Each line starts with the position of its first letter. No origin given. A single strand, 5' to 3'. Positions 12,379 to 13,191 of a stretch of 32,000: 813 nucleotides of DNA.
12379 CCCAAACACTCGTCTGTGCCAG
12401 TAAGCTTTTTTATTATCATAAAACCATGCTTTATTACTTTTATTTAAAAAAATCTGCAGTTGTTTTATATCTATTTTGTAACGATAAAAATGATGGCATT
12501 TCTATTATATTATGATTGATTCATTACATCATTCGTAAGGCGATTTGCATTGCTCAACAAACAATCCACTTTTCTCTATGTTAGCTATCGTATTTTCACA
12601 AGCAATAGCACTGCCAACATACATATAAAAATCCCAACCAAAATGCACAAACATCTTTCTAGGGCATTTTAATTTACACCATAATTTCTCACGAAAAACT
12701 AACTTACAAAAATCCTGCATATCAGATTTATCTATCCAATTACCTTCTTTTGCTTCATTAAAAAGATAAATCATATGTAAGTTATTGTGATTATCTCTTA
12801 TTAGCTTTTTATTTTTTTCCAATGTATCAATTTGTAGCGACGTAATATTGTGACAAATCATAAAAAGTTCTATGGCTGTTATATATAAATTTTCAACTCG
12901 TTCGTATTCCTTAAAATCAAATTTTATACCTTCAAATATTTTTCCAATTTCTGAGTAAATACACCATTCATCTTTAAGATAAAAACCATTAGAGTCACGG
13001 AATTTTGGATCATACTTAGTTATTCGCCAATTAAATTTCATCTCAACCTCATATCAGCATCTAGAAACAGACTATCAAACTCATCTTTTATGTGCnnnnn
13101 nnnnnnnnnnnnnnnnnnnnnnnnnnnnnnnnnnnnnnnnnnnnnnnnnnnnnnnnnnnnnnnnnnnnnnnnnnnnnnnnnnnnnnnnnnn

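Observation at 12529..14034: Minimal HINT-toxin protein plus downstream immunity-like gene: a stripped-down polymorphic-toxin cassette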

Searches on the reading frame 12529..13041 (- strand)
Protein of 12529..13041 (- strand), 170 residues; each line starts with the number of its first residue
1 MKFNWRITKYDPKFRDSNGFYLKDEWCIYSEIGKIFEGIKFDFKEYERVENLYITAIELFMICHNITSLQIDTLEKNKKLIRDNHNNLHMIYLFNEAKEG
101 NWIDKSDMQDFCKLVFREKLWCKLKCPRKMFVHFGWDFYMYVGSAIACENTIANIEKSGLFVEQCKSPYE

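Call 3: search_protein_families(library=pfam, proteins=[window:12529-13041:-], max_evalue=1)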
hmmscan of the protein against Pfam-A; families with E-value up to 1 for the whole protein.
window:12529-13041:- (170 aa): 2 families
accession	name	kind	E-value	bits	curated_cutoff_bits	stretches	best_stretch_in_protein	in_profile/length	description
PF21975.1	ASNSD1-SEP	-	0.014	15.9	27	1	14-57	54-94/96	ASNSD1 upstream open reading frame protein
PF25606.1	SH3b_P2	-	0.18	12.6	27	1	97-153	29-83/95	SH3b_P2 domain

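Call 4: search_protein_families(library=ncbifam, proteins=[window:12529-13041:-], max_evalue=1)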
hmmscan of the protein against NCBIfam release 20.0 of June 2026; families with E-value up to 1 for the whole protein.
window:12529-13041:- (170 aa): 0 families

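Call 20: search_solved_structures(query=window:12529-13041:-, max_evalue=10, show_alignments=1)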
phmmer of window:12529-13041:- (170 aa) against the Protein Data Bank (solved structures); distinct sequences matched with E-value up to 10: 2.
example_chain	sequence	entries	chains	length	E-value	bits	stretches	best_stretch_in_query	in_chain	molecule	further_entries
5yep_A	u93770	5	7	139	1.7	11.6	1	77-108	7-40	Toxin-antitoxin system antidote Mnt family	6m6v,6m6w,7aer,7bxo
7v6p_A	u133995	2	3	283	2.5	11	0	51-96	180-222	Isoform 2 of Nuclear autoantigenic sperm protein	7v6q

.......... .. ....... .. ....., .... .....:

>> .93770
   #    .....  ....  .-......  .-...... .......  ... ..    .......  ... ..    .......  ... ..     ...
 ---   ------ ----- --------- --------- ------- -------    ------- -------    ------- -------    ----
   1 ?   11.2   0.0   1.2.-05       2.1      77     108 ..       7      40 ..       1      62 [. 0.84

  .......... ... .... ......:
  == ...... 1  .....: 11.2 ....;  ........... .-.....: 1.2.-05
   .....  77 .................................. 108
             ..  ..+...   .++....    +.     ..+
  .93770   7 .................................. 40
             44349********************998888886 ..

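Call 24: find_homologous_proteins(query=window:12529-13041:-, max_evalue=0.001)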
Query window:12529-13041:- (170 aa): 115 proteins with E <= 0.001 among 131 candidates.
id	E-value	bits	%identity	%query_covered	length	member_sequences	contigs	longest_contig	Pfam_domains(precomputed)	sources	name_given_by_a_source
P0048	1.9e-114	398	100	100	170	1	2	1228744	-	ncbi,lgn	-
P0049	5.9e-93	328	82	100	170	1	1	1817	-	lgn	-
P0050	9.2e-76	272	68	100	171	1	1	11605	-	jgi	jgi:hypothetical protein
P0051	3.5e-75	270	68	100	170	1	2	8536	-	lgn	-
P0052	1.5e-73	264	65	100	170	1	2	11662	-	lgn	-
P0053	1.5e-73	264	66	100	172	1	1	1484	-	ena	-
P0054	1.1e-72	262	65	100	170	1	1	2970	-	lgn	-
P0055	7.7e-72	259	64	99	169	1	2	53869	-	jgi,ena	-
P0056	4.4e-71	256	65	100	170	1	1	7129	-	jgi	jgi:hypothetical protein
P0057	1.0e-70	255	63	100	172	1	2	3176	-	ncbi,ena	-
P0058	1.6e-70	254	66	100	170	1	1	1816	-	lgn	-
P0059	7.4e-70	252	64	100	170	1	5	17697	-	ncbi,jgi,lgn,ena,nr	ncbi:MAG TPA: hypothetical protein VJ201_07780 [Candidatus Babeliales bacterium]|nr:hypothetical pro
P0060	3.3e-66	240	59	100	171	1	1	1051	-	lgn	-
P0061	1.2e-63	232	60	98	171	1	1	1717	-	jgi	jgi:hypothetical protein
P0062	3.4e-63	231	59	100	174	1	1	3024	-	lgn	-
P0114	1.2e-27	115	40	99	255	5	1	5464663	PF24731.2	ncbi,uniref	ncbi:DUF7683 domain-containing protein [Paenibacillus sp. EC2-1]|uniref:DUF7683 domain-containing pr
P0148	1.2e-22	99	34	98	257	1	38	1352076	-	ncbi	ncbi:MAG: hypothetical protein ABJ360_18170, partial [Roseobacter sp.]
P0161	6.5e-10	57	30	98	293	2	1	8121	PF15571.13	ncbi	-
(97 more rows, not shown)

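Call 28: find_related_loci(query=A2, collection=genome_contigs, flank=6000)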
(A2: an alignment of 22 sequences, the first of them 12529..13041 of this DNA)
Query A2 (170 aa) in genome_contigs; peptide patterns used: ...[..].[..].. (x = any residue, [..] = any of these).
288 stretches matched a pattern; 283 encode a relative of the query (tblastn E <= 1e-3); the best 80 are kept; 80 distinct loci.
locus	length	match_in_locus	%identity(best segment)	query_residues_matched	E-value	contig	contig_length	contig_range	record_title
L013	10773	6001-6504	54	3-170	6e-62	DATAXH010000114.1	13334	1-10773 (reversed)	MAG TPA_asm: Candidatus Babeliales bacterium isolate SMAG_U5648 k141_65161, whole genome shotgun sequence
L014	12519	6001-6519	47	1-168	9e-49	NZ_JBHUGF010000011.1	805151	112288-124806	Paenibacillus nicotianae strain CGMCC 1.12819 velvet_auto_83_11, whole genome shotgun sequence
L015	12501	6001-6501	50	3-169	1e-47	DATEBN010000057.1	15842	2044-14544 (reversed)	MAG TPA_asm: Candidatus Babeliales bacterium isolate SMAG_U8245 k141_1913272, whole genome shotgun sequence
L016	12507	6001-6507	45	1-169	3e-46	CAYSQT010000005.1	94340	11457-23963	MAG TPA_asm: uncultured Pseudomonadota bacterium isolate SRP193066_co2_45 genome assembly, contig: NODE_52_length_94340_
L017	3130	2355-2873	43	3-169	6e-46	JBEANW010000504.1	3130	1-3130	MAG: Cyanobacteriota bacterium isolate marthacreek_2019_sw_WHONDRS-S19S_0030_B_bin.10 scaffold_1802508, whole genome sho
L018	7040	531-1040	46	4-169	2e-45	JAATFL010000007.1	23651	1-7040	MAG: Coriobacteriia bacterium isolate bin_223 k141_131556, whole genome shotgun sequence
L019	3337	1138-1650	43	3-169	8e-45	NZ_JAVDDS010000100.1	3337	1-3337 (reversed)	Herbivorax sp. ANBcel31 100, whole genome shotgun sequence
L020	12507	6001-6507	42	1-169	2e-44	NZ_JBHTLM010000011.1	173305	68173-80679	Paenibacillus puldeungensis strain CCUG 59189 GCM70027388_11, whole genome shotgun sequence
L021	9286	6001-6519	43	3-169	1e-43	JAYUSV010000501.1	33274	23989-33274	MAG: Synechococcales cyanobacterium isolate GL117_UP_metabinner_9 GL117_UP_metabinner_9_500, whole genome shotgun sequen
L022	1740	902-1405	43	3-169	4e-44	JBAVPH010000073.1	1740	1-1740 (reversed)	MAG: Candidatus Babeliales bacterium isolate MFD02553_ilm_asm_bin1 k127_3093, whole genome shotgun sequence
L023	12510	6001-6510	41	1-170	9e-44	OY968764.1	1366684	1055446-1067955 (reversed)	MAG: uncultured bacterium isolate MFD05512.bin.c.17 genome assembly, chromosome: 1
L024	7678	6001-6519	43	3-169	3e-43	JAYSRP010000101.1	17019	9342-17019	MAG: Synechococcales cyanobacterium isolate GFS_11981 GFS_11981_100, whole genome shotgun sequence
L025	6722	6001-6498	45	3-170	4e-43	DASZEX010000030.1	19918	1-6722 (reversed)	MAG TPA_asm: Candidatus Babeliales bacterium isolate SMAG_U6505 k141_1590980, whole genome shotgun sequence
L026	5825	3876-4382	45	5-169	3e-43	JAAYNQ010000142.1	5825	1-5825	MAG: Syntrophomonadaceae bacterium isolate AS21ysBPME_222 143853_AS21, whole genome shotgun sequence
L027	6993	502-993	44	5-170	4e-43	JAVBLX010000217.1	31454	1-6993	MAG: Acetivibrio sp. isolate EPI_MAG_00035 c_000006692058, whole genome shotgun sequence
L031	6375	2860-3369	40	4-169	2e-40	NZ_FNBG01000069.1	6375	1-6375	Fontibacillus panacisegetis strain DSM 28129, whole genome shotgun sequence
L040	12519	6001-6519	42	1-169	1e-38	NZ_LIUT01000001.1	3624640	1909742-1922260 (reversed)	Paenibacillus solani strain FJAT-22460 super7, whole genome shotgun sequence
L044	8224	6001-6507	41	1-169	2e-37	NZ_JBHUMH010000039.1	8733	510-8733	Paenibacillus yanchengensis strain KCTC 33926 soapdenovo_K_127_39, whole genome shotgun sequence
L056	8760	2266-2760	39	4-169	1e-35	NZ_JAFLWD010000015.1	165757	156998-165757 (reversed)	Candidatus Enterococcus ikei strain DIV0869a scaffold1.15, whole genome shotgun sequence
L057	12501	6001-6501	40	4-169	3e-35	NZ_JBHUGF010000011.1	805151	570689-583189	Paenibacillus nicotianae strain CGMCC 1.12819 velvet_auto_83_11, whole genome shotgun sequence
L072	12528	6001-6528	37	5-169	2e-33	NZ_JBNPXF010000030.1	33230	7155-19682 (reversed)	Kroppenstedtia sanguinis strain DSM 45749 Ga0454066_30, whole genome shotgun sequence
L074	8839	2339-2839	40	5-170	4e-33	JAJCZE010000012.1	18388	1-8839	MAG: Candidatus Dependentiae bacterium isolate OFTM262 OFTM262_11, whole genome shotgun sequence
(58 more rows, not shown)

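Call 34: search_protein_families(library=pfam, proteins=[L023:4157-5995:+, L074:488-2326:+, L015:5005-5988:+, L016:4454-5995:+, L020:2042-5995:+, L040:1176-5996:+, L056:906-2252:+, L057:4832-5986:+, L044:4395-5996:+], max_evalue=0.001)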
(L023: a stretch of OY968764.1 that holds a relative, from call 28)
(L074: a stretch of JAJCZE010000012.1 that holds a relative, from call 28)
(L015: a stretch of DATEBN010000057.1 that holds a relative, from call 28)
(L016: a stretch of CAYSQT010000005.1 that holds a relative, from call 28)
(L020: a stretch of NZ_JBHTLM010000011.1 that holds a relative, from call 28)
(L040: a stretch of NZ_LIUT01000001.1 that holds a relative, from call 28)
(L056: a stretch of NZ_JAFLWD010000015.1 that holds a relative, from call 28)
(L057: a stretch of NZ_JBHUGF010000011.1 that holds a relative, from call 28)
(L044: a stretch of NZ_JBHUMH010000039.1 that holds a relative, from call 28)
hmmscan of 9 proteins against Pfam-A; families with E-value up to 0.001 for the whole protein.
L023:4157-5995:+ (613 aa): 2 families
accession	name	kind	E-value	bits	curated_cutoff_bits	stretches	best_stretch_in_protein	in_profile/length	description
PF15526.11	Ntox21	-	8.3e-27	93.8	25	1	547-612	2-70/71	Novel toxin 21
PF13403.11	Hint_2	-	0.0005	20.9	28.4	0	55-98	3-46/147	Hint domain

L074:488-2326:+ (613 aa): 1 family
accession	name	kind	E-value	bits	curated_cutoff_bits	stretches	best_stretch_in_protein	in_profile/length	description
PF15526.11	Ntox21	-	2.5e-26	92.3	25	1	545-613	1-71/71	Novel toxin 21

L015:5005-5988:+ (328 aa): 1 family
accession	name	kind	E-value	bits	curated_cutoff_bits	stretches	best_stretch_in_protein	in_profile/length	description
PF15526.11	Ntox21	-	1.1e-20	74.2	25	1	262-328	2-71/71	Novel toxin 21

L016:4454-5995:+ (514 aa): 1 family
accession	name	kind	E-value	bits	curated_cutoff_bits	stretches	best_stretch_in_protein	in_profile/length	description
PF15526.11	Ntox21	-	1.6e-27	96.1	25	1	448-514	2-71/71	Novel toxin 21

L020:2042-5995:+ (1318 aa): 2 families
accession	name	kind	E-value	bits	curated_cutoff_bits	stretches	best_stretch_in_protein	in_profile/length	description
PF05593.20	RHS_repeat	-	2.7e-47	158.7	22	5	520-556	1-37/38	RHS Repeat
PF15526.11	Ntox21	-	5.5e-30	104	25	1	1251-1318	1-71/71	Novel toxin 21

L040:1176-5996:+ (1607 aa): 3 families
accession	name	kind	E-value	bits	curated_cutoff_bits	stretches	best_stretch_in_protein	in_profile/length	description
PF05593.20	RHS_repeat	-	3e-56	187.3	22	7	785-821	1-37/38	RHS Repeat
PF15526.11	Ntox21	-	1.5e-19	70.5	25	1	1537-1607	2-71/71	Novel toxin 21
PF20148.4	DUF6531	-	9.4e-08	32.7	24.1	1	162-198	2-38/74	Domain of unknown function (DUF6531)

L056:906-2252:+ (449 aa): 2 families
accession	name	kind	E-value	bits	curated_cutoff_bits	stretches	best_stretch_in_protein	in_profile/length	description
PF15526.11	Ntox21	-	1e-30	106.4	25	1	379-449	1-71/71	Novel toxin 21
PF18962.6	Por_Secre_tail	-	0.00022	21.9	27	0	19-82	8-68/75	Secretion system C-terminal sorting domain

L057:4832-5986:+ (385 aa): 2 families
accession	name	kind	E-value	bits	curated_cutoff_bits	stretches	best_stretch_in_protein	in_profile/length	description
PF15526.11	Ntox21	-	4.4e-24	85.1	25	1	316-385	3-71/71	Novel toxin 21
PF13699.11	eCIS_core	-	1.4e-11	44.8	22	1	102-165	4-78/79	eCIS core domain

L044:4395-5996:+ (534 aa): 2 families
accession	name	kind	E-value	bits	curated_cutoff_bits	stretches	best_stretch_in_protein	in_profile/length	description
PF15526.11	Ntox21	-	2e-20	73.3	25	1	465-533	1-70/71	Novel toxin 21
PF05593.20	RHS_repeat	-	1e-09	39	22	1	136-172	1-37/38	RHS Repeat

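Call 45: predict_structure(alignment_id=A2)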
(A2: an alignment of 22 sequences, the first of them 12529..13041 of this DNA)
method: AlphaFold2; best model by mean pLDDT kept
length: 170 residues; sequences in the alignment: 22
mean_pLDDT: 94.6   pTM: 0.89
mean pLDDT of the five models: 94.6, 93.9, 92.7, 91.1, 90.5
residues with pLDDT >= 90: 139; 70-90: 31; 50-70: 0; < 50: 0
segments of 3 or more residues with pLDDT < 50: none
pLDDT, mean of each block of 10 residues (from residue 1): 95 87 89 93 96 98 98 93 91 97 98 96 97 92 98 98 92
secondary structure, 60 per line:
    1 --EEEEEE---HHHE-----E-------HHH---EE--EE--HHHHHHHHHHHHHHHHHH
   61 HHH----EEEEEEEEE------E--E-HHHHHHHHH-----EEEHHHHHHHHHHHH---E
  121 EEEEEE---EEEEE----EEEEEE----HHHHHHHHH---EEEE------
elements in order: E3-8 H43-63 E68-76 H88-96 E102-104 H105-116 E120-126 E130-134 E139-144 H149-157 E161-164

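Call 51: fold_search(model_id=the predicted structure, library=pdb)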
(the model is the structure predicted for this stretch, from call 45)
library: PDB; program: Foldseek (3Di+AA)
matches with E <= 10: 274; with E <= 0.001: 0
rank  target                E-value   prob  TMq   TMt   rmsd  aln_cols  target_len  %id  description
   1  8q7i_A                4.3e-01  0.04  0.13  0.10  14.4       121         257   13  PCNA from Chaetomium thermophilum in complex with Fen1 peptide (released 2023-12-13)
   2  6s6a_A                9.5e-01  0.05  0.17  0.12  12.0       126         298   10  Crystal structure of RagA-Q66L/RagC-T90N GTPase heterodimer complex (released 2019-10-16)
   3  1m7e_A                1.2e+00  0.03  0.15  0.16  12.7       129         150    9  Crystal structure of the phosphotyrosine binding domain(PTB) of mouse Disabled 2(Dab2):implications for Reeling signal (released 2003-08-05)
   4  4arz_A                1.4e+00  0.05  0.18  0.13  10.6       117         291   12  The crystal structure of Gtr1p-Gtr2p complexed with GTP-GDP (released 2012-07-25)
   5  2een_B                1.4e+00  0.04  0.17  0.18  11.7        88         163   10  Structure of PH1819 protein from Pyrococcus Horikoshii OT3 (released 2007-08-21)
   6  8p9o_B                1.4e+00  0.02  0.13  0.10  14.8       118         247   12  PCNA from Chaetomium thermophilum in complex with PolD3 peptide (released 2023-12-13)
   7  5tup_C                1.5e+00  0.02  0.13  0.10  13.8       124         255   10  X-ray Crystal Structure of the Aspergillus fumigatus Sliding Clamp (released 2017-02-22)
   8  3r7w_C                1.6e+00  0.04  0.20  0.14   9.4       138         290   10  Crystal Structure of Gtr1p-Gtr2p complex (released 2011-08-24)
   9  6bsg_A                1.6e+00  0.02  0.17  0.07  14.7       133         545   16  Structure of HIV-1 RT complexed with RNA/DNA hybrid in an RNA hydrolysis-off mode (released 2018-01-03)
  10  3mee_A                1.8e+00  0.03  0.19  0.07  14.7       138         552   14  HIV-1 Reverse Transcriptase in Complex with TMC278 (released 2010-05-12)
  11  1lw0_A                1.8e+00  0.02  0.17  0.07  15.1       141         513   14  CRYSTAL STRUCTURE OF T215Y MUTANT HIV-1 REVERSE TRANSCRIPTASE IN COMPLEX WITH NEVIRAPINE (released 2002-10-30)
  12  6jwp_F                1.9e+00  0.04  0.18  0.14   9.3       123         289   10  crystal structure of EGOC (released 2019-12-11)
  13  6w2e_v                2.0e+00  0.10  0.24  0.15  11.0       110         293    9  Structures of Capsid and Capsid-Associated Tegument Complex inside the Epstein-Barr Virus (released 2020-07-15)
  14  6iyt_A                2.0e+00  0.10  0.17  0.07   3.0        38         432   18  Crystal Structure of the acyltransferase domain from second module 14 of salinomycin polyketide synthase (released 2019-07-03)
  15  7o1f_F                2.0e+00  0.02  0.14  0.11  14.6       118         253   13  PCNA from Chaetomium thermophilum in complex with PolD4 PIP peptide (released 2022-04-13)
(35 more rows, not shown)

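Call 56: search_protein_families(library=pfam, proteins=[P0161, P0114, P0148], max_evalue=0.01)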
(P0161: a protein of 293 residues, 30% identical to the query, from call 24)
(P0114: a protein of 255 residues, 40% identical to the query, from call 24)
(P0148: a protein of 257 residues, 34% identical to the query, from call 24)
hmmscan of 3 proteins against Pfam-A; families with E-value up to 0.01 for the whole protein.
P0161 (293 aa): 1 family
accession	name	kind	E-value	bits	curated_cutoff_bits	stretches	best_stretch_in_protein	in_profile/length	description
PF15571.11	Imm44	-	0.00036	21.2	25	1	201-284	39-122/126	Immunity protein 44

P0114 (255 aa): 1 family
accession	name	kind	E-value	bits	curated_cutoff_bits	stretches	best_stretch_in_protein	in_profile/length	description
PF24731.1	DUF7683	-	3.9e-13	50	27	1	194-249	14-70/73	Domain of unknown function (DUF7683)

P0148 (257 aa): 1 family
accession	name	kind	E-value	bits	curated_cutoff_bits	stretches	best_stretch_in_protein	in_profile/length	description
PF24731.1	DUF7683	-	0.002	18.8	27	1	199-253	17-72/73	Domain of unknown function (DUF7683)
